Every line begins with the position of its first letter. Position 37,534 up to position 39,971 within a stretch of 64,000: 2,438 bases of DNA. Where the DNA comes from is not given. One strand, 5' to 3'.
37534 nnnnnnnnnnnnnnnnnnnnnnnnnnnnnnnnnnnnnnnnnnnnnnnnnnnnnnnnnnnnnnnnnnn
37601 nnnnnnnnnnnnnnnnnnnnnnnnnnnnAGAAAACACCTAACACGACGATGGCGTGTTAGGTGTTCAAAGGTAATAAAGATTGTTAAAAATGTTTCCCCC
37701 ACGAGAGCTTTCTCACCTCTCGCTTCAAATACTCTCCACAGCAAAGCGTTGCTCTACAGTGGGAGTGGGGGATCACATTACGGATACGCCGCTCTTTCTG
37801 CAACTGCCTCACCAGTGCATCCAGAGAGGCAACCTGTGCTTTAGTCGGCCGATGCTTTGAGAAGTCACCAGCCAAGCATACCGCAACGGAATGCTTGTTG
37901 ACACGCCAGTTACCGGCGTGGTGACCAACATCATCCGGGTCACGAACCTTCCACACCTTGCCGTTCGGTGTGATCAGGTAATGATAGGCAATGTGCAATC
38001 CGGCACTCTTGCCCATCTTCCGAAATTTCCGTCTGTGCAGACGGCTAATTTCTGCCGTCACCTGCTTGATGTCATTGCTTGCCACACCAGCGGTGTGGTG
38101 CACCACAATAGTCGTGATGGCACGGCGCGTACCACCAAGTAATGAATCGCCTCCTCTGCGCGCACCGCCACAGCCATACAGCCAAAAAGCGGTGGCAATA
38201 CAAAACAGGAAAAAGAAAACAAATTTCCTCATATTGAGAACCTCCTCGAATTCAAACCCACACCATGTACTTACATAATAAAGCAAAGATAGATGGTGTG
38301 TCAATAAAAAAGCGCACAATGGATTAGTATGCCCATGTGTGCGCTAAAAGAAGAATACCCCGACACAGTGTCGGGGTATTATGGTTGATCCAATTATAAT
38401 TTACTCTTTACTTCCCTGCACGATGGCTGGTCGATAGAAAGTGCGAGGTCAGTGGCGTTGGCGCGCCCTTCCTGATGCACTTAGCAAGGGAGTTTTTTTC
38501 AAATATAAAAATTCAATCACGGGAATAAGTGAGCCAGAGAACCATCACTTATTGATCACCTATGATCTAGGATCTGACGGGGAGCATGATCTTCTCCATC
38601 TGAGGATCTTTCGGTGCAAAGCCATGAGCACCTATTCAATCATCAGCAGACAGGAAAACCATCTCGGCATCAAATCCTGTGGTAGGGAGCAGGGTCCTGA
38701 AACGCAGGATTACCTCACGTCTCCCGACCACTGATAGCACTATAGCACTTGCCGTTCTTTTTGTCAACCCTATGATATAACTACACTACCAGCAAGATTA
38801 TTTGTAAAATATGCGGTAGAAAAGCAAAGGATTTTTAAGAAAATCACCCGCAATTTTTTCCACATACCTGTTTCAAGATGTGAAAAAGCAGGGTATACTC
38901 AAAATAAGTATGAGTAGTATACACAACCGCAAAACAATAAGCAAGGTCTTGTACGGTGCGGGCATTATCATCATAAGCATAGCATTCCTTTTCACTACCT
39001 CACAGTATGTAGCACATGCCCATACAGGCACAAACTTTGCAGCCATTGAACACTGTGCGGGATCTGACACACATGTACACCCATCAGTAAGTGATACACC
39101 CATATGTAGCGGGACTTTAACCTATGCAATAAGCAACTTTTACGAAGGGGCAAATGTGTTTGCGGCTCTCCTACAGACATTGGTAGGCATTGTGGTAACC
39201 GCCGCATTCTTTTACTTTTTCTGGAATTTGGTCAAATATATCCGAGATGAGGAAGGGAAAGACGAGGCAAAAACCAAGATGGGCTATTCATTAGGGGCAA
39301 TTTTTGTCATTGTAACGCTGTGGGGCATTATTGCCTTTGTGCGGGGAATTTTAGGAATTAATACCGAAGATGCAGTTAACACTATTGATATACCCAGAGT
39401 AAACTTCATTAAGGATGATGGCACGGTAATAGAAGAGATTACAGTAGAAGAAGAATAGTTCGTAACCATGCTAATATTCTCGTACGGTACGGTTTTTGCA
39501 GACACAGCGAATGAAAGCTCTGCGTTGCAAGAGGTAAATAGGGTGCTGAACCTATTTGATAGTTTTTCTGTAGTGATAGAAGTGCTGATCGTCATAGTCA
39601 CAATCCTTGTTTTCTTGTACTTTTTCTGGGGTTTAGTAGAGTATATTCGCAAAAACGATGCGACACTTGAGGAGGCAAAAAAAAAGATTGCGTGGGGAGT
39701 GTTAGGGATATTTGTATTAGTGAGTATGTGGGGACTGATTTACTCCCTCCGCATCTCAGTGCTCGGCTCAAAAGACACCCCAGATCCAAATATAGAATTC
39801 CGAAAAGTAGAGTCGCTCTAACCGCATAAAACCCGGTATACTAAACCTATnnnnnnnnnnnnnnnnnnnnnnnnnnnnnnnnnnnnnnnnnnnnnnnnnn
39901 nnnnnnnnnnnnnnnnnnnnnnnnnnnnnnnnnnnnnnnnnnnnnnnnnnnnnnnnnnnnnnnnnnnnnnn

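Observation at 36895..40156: Cluster of five paralogous VirB2/TrbC-like pilin genes interleaved with a lipoprotein peptidoglycan amidase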

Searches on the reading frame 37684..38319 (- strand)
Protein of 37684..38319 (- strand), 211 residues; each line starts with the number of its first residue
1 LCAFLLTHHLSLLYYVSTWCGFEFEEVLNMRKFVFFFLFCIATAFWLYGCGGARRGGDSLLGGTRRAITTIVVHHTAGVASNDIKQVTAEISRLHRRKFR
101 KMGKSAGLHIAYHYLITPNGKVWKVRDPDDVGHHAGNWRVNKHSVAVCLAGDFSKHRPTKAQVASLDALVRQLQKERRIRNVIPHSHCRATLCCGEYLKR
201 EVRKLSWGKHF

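Call 3: search_protein_families(library=pfam, proteins=[window:37684-38319:-], max_evalue=1)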
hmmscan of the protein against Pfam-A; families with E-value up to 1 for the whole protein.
window:37684-38319:- (211 aa): 1 family
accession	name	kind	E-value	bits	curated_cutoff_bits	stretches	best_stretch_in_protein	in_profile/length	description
PF01510.30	Amidase_2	-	3.4e-22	79.6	26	1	66-187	3-121/131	N-acetylmuramoyl-L-alanine amidase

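Call 4: search_protein_families(library=ncbifam, proteins=[window:37684-38319:-], max_evalue=1)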
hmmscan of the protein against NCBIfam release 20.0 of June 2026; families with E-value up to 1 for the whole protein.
window:37684-38319:- (211 aa): 2 families
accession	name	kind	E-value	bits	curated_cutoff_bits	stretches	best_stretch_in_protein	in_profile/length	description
NF008758.0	PRK11789.1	equivalog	0.00068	19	143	1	102-187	68-160/190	1,6-anhydro-N-acetylmuramyl-L-alanine amidase AmpD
NF058595.1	invert_tail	domain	0.0015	18.9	37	1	30-82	50-104/113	lipo-invert putative C-terminal anchoring domain-containing protein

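Call 86: search_protein_families(library=phrogs, proteins=[window:37684-38232:-], max_evalue=0.01)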
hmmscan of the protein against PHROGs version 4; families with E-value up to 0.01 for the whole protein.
window:37684-38232:- (182 aa): 12 families
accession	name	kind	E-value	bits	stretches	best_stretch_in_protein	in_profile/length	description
phrog_822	-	lysis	3.9e-22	80.1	1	35-174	20-154/215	amidase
phrog_1493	-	lysis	5.2e-17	63.1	1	35-169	30-155/394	endolysin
phrog_7698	-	lysis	7.7e-11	43.3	1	36-174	21-147/316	endolysin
phrog_1794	-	lysis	5.9e-07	30.2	1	36-170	53-184/336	amidase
phrog_19265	-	unknown function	6.6e-07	30.3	1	37-170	22-146/293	-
phrog_9611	-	lysis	7.2e-07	30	1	34-171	18-154/246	endolysin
phrog_14048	-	lysis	1.5e-05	25.8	1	38-172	26-159/305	endolysin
phrog_700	-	lysis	3.1e-05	24.5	1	36-122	206-274/491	endolysin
phrog_833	-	lysis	6.5e-05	23.7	1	37-165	28-148/294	endolysin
phrog_35436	-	lysis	0.00014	22.3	1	80-172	49-141/266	amidase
phrog_2338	-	lysis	0.0012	19.3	1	38-171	27-157/346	endolysin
phrog_4018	-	lysis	0.0089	16.8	0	84-176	63-149/285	amidase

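Call 113: search_solved_structures(query=window:37684-38232:-, max_evalue=0.001, show_alignments=1)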
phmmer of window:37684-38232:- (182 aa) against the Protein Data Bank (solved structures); distinct sequences matched with E-value up to 0.001: 9.
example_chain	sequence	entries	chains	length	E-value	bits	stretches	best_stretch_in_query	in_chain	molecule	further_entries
4z8i_A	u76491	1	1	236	1.4e-11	47.6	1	39-181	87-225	peptidoglycan recognition protein 3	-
4zxm_A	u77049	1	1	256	1.6e-11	47.4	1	39-181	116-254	PGRP domain of peptidoglycan recognition protein 3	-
2rkq_A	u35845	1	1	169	7.6e-10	41.9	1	41-173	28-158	Peptidoglycan-recognition protein-SD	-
6srt_A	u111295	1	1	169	6.5e-08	35.6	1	69-170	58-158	N-acetylmuramoyl-L-alanine amidase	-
6ssc_A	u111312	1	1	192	6.5e-08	35.6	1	69-170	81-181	N-acetylmuramoyl-L-alanine amidase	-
2f2l_X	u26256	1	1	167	9.3e-08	35.1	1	29-176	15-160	Peptidoglycan recognition protein-LC isoform LCx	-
1lba_A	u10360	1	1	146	7.4e-05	25.7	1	67-146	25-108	T7 LYSOZYME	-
1aro_L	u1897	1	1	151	7.9e-05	25.6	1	67-146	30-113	T7 LYSOZYME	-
7f5i_A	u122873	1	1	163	0.00036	23.4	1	75-172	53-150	amidase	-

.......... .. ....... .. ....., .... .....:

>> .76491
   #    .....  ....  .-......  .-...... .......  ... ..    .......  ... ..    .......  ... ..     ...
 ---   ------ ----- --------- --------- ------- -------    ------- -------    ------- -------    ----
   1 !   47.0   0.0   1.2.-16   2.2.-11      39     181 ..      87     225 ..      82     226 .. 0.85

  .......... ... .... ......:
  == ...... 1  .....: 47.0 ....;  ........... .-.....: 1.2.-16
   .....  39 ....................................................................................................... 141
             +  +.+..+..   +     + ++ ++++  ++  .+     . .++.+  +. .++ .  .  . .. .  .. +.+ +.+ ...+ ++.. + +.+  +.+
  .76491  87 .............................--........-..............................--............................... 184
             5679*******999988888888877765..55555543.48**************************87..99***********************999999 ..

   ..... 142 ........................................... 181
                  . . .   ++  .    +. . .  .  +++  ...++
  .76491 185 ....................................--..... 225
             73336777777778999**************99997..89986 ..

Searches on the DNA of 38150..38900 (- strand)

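Call 60: search_rna_families(source=window, start=38150, end=38900, threshold=evalue, max_evalue=10, show_alignments=2)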
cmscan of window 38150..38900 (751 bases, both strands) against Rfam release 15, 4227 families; matches with E-value up to 10: 7.
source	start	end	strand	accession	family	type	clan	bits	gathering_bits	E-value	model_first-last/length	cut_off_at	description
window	38765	38876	-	RF01465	rli31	Gene; sRNA;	-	22.4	80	0.58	1-115/115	no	Listeria sRNA rli31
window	38305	38410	-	RF01770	rimP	Cis-reg; leader;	-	21.7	47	0.55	1-102/102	no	Gammaprotebacteria rimP leader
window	38300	38378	-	RF04312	trpB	Cis-reg;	-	20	59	4.1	1-107/107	no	trpB ncRNA motif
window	38268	38358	+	RF02334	TtnuHACA28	Gene; snRNA; snoRNA; HACA-box;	-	17.3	130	5.1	1-134/134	no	Tetrahymena snoRNA TtnuHACA28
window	38282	38327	+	RF04351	Plastid-psbl-rps4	Cis-reg;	-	13.9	68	8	1-53/53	no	Plastid-psbl-rps4 3UTR RNA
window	38799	38878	-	RF04081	mir-1992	Gene; miRNA;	-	13.7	70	7.6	1-75/75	no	mir-1992 microRNA precursor family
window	38556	38678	+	RF01881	Xist_exon4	Gene; lncRNA;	-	11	100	9.5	1-126/126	no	X-chromosome inactivation gene exon 4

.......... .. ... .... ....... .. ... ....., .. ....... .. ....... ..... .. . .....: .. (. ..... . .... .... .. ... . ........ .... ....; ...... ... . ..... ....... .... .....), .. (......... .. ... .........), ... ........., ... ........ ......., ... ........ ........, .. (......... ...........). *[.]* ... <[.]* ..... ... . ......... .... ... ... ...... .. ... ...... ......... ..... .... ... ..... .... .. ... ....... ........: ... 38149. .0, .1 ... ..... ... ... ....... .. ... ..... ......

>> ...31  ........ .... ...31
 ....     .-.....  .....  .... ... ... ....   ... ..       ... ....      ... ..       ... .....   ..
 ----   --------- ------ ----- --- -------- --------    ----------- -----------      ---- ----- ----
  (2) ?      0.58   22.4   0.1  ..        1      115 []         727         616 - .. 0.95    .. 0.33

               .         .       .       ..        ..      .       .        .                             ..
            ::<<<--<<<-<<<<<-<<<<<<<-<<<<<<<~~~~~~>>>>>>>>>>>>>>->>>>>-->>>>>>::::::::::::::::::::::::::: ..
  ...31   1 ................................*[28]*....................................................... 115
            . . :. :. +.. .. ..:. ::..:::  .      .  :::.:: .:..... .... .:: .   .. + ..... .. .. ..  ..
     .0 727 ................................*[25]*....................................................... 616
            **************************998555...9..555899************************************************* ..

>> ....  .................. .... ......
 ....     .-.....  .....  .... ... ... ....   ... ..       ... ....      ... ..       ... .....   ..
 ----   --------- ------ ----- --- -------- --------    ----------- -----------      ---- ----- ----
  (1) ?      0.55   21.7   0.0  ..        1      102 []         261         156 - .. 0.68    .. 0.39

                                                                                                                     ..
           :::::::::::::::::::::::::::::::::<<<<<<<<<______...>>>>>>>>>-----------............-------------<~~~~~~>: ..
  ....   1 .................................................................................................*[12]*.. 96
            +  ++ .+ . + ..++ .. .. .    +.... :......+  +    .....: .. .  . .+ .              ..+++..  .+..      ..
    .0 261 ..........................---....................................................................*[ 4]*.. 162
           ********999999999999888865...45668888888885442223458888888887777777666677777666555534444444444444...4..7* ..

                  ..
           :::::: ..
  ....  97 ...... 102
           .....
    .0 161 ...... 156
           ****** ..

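Call 79: build_rna_model(alignment_id=A6)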
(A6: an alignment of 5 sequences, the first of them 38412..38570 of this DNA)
Model R1 built from alignment A6 (5 sequences, 165 columns); structure: RNAalifold consensus.
model positions 156; base pairs 30; branch points 1; effective number of sequences 1.66; information 0.59 bits per position. Calibrated on 0.2 Mb of random sequence (short: E-values are rough).
structure used (alignment columns):
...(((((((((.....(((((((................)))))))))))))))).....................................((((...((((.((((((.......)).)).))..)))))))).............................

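Call 80: search_with_rna_model(model_id=R1, sources=[window, L003, L004, L005, L006, L007, L008, L009, L011, L016, L021, L031, L032, L033, L034, L010, L012, L013, L014, L024, L029, L038], max_evalue=1, show_alignments=0)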
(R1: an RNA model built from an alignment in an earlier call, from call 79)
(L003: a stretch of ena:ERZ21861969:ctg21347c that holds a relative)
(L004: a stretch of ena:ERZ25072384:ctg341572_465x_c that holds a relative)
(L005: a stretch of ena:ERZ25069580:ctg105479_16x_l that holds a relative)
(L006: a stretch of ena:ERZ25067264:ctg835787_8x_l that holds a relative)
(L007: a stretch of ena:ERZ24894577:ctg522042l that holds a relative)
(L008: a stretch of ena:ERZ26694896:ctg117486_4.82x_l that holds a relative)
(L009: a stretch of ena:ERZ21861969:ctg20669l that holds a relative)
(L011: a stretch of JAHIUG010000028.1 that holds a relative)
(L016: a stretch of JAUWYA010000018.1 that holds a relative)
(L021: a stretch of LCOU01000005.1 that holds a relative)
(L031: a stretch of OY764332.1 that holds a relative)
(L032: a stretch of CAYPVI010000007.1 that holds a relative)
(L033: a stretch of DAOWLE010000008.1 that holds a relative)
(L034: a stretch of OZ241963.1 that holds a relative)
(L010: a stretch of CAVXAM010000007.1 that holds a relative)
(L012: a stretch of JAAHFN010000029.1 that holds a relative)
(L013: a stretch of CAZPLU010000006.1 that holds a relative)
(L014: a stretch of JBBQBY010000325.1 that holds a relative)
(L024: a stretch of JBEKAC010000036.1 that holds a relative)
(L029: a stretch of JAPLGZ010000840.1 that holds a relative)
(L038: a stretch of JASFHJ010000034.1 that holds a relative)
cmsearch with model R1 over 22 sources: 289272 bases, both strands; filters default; matches with E-value up to 1: 6.
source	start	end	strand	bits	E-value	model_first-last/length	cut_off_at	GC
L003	11546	11701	-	177.4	2.7e-40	1-156/156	no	0.49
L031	5702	5857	+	177.4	2.7e-40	1-156/156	no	0.49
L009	7708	7862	-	169.4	2.3e-38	1-156/156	no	0.46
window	38412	38570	-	151.1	5.6e-34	1-156/156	no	0.46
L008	7479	7630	-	139.1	4.2e-31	1-156/156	no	0.49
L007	8693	8846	-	116.2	1.3e-25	1-156/156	no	0.55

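Call 97: search_with_rna_model(model_id=R1, sources=[L041, L042, L043, L034, L004, L005], max_evalue=10, filters=off)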
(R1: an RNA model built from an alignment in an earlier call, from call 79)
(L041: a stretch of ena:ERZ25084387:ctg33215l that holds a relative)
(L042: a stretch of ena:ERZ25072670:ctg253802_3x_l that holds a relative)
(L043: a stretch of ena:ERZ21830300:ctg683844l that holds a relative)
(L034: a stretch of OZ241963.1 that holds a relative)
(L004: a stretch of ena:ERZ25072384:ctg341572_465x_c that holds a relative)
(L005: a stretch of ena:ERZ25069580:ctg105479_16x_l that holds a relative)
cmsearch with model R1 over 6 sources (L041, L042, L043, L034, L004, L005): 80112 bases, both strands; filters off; matches with E-value up to 10: 25.
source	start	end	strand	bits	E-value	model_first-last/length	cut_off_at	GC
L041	6539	6696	-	144.3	6.4e-33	1-156/156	no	0.46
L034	1487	1621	+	12.4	0.32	1-156/156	no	0.51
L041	9064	9176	+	11.5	0.52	1-156/156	no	0.35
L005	16990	17082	+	11.2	0.59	1-156/156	no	0.45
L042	8864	9035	+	10.4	0.95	1-156/156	no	0.37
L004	11594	11664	-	10.3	0.97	1-156/156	no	0.49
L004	5111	5262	-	10.2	1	1-156/156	no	0.37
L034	2268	2388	-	8.6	2.5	1-156/156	no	0.44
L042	8972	9056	-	7.9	3.7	1-156/156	no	0.35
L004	1296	1412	+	7.9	3.8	1-156/156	no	0.37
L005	1742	1855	-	7.7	4.1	1-156/156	no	0.32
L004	19090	19104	+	7.7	4.2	100-114/156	no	0.73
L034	4927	4968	-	7.4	5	1-156/156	no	0.52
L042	8827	8966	-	7.3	5.2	1-156/156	no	0.39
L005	19787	19825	+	7.2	5.6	1-156/156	no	0.41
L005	2855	2957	-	7.1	5.9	1-156/156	no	0.46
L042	9789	9916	+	6.9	6.5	1-156/156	no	0.34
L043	7684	7714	+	6.6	7.5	1-156/156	no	0.39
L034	5636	5681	-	6.6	7.5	1-156/156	no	0.43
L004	17429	17549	+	6.6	7.5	1-156/156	no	0.43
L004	9143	9170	+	6.4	8.3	1-156/156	no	0.57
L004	10970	11057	-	6.3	8.9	1-156/156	no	0.55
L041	1932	2053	-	6.2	9.4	1-156/156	no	0.39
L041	298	436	+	6.2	9.7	1-156/156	no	0.5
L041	6668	6700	+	6.1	10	1-156/156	no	0.42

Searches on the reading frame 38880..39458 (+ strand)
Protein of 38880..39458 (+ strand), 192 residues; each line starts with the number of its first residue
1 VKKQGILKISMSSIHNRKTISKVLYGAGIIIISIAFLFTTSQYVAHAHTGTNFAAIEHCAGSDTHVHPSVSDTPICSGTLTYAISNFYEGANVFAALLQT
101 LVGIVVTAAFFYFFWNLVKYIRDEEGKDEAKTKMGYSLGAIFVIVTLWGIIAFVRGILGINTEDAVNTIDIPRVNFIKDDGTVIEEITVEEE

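Call 3: search_protein_families(library=pfam, proteins=[window:38880-39458:+], max_evalue=1)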
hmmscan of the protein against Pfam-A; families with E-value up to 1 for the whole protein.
window:38880-39458:+ (192 aa): 8 families
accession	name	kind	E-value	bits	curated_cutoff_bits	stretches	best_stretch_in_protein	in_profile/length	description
PF18895.5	T4SS_pilin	-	0.00044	20.7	26.6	1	96-153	11-70/71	Type IV secretion system pilin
PF04290.18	DctQ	-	0.03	14.6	28.3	1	96-156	63-122/132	Tripartite ATP-independent periplasmic transporters, DctQ component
PF04224.18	DUF417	-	0.053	13.5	27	1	104-176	45-128/175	Protein of unknown function, DUF417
PF20556.3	DUF6768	-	0.13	12.4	27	1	83-145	31-86/123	Family of unknown function (DUF6768)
PF06146.17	PsiE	-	0.17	12.5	23.9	1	94-154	2-61/122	Phosphate-starvation-inducible E family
PF06664.17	WLS-like_TM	-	0.19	11.5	28.3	1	87-154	140-211/247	Wntless-like, transmembrane domain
PF23396.1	DUF7103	-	0.25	11.8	27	1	99-153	28-81/159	Family of unknown function (DUF7103)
PF07086.17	Jagunal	-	0.4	11.2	25.4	1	99-150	114-166/187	Jagunal, ER re-organisation during oogenesis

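Call 4: search_protein_families(library=ncbifam, proteins=[window:38880-39458:+], max_evalue=1)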
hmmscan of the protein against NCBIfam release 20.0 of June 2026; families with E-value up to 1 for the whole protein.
window:38880-39458:+ (192 aa): 5 families
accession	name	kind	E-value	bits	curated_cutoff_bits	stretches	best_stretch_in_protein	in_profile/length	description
NF045849.1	ICE_MMCAP2_0565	equivalog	2.7e-05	23.8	40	1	97-157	16-79/80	Mbov_0395 family pilin-like conjugal transfer protein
NF045610.1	acin_4_helix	equivalog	0.0047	17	50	1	93-155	32-93/131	putative four-helix membrane protein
TIGR02866.1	CoxB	equivalog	0.032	13.8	147.7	1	93-153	14-68/202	cytochrome c oxidase subunit II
NF033860.0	Wzy_O6_O28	subfamily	0.21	10.5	75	1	96-162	39-105/385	oligosaccharide repeat unit polymerase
NF041560.1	T6SS_Burk_ExIF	subfamily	0.33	10.6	90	1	90-153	120-183/234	putative type VI secretion system effector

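Call 86: search_protein_families(library=phrogs, proteins=[window:38880-39458:+], max_evalue=0.01)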
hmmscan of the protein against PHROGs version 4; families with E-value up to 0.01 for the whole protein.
window:38880-39458:+ (192 aa): 0 families

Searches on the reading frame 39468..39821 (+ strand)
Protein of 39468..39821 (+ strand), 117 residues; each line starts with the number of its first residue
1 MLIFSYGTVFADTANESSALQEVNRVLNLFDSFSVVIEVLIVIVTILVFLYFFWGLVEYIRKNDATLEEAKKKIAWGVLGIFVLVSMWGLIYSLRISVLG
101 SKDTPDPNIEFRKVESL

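Call 3: search_protein_families(library=pfam, proteins=[window:39468-39821:+], max_evalue=1)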
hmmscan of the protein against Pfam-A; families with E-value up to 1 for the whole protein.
window:39468-39821:+ (117 aa): 13 families
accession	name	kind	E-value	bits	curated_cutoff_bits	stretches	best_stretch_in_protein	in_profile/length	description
PF18895.5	T4SS_pilin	-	4.6e-07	30.3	26.6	1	41-92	17-69/71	Type IV secretion system pilin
PF20556.3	DUF6768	-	0.00023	21.3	27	1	23-87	29-88/123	Family of unknown function (DUF6768)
PF06143.16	Baculo_11_kDa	-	0.0064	16.5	28.4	1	21-71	24-74/84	Baculovirus 11 kDa family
PF12725.13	DUF3810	-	0.0076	16.1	28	1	24-93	14-84/311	Protein of unknown function (DUF3810)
PF11188.13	DUF2975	-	0.011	16.1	27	1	26-84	19-69/130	Protein of unknown function (DUF2975)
PF09933.14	DUF2165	-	0.018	15.5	24.9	1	37-91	63-117/157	Predicted small integral membrane protein (DUF2165)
PF06157.16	DUF973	-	0.033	13.8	26.4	1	3-86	27-106/309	Protein of unknown function (DUF973)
PF03600.22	CitMHS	-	0.041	13.4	31.9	1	26-87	157-215/336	Citrate transporter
PF07950.16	MCP1_TM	-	0.044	14.9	22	1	17-94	20-97/105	MDM10-complementing protein 1, transmembrane domain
PF13567.11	DUF4131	-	0.049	13.8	31.6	1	40-98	10-55/165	Domain of unknown function (DUF4131)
PF17410.7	Stevor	-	0.062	13.3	25.4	1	23-53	226-256/275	Subtelomeric Variable Open Reading frame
PF03967.18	PRCH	-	0.31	11.6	27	1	41-64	9-32/134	Photosynthetic reaction centre, H-chain N-terminal region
PF01529.25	DHHC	-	0.83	10.2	28.7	1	22-72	83-132/133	DHHC palmitoyltransferase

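Call 4: search_protein_families(library=ncbifam, proteins=[window:39468-39821:+], max_evalue=1)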
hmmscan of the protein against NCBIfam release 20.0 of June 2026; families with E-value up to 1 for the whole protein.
window:39468-39821:+ (117 aa): 12 families
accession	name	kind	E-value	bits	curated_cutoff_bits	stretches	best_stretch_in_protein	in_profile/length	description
NF045849.1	ICE_MMCAP2_0565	equivalog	1.2e-06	28.1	40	1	34-93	15-75/80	Mbov_0395 family pilin-like conjugal transfer protein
NF033860.0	Wzy_O6_O28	subfamily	0.0006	18.8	75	1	32-98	39-103/385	oligosaccharide repeat unit polymerase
NF041745.1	RdrD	equivalog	0.011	15.6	230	1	2-94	42-134/227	antiviral RADAR system accessory protein RdrD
NF005097.0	PRK06525.1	equivalog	0.012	14.4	430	1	20-94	64-134/480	hydrogenase 4 subunit D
TIGR02866.1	CoxB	equivalog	0.014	14.9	147.7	1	21-93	7-77/202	cytochrome c oxidase subunit II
NF007279.0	PRK09738.1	subfamily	0.015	15.2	73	1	34-65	7-38/52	type I toxin-antitoxin system Hok family toxin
NF041560.1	T6SS_Burk_ExIF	subfamily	0.034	13.8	90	1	36-93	129-185/234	putative type VI secretion system effector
TIGR01150.2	puhA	equivalog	0.12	11.8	200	1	41-64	10-33/262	photosynthetic reaction center subunit H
TIGR01478.1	STEVOR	paralog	0.14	11.3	166.65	1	17-54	253-290/308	STEVOR family variant surface protein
TIGR01404.2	FlhB_rel_III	equivalog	0.18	11.1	358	1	18-96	116-194/341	type III secretion system export apparatus subunit SctU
NF046000.1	MAG1210_fam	subfamily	0.26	9.9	275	1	14-86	46-109/550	MAG1210 family protein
TIGR04173.1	PIP_CTERM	subfamily_domain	0.28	11.2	30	1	37-52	7-22/27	PIP-CTERM sorting domain-containing protein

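Call 86: search_protein_families(library=phrogs, proteins=[window:39468-39821:+], max_evalue=0.01)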
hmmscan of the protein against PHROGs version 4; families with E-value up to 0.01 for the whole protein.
window:39468-39821:+ (117 aa): 0 families
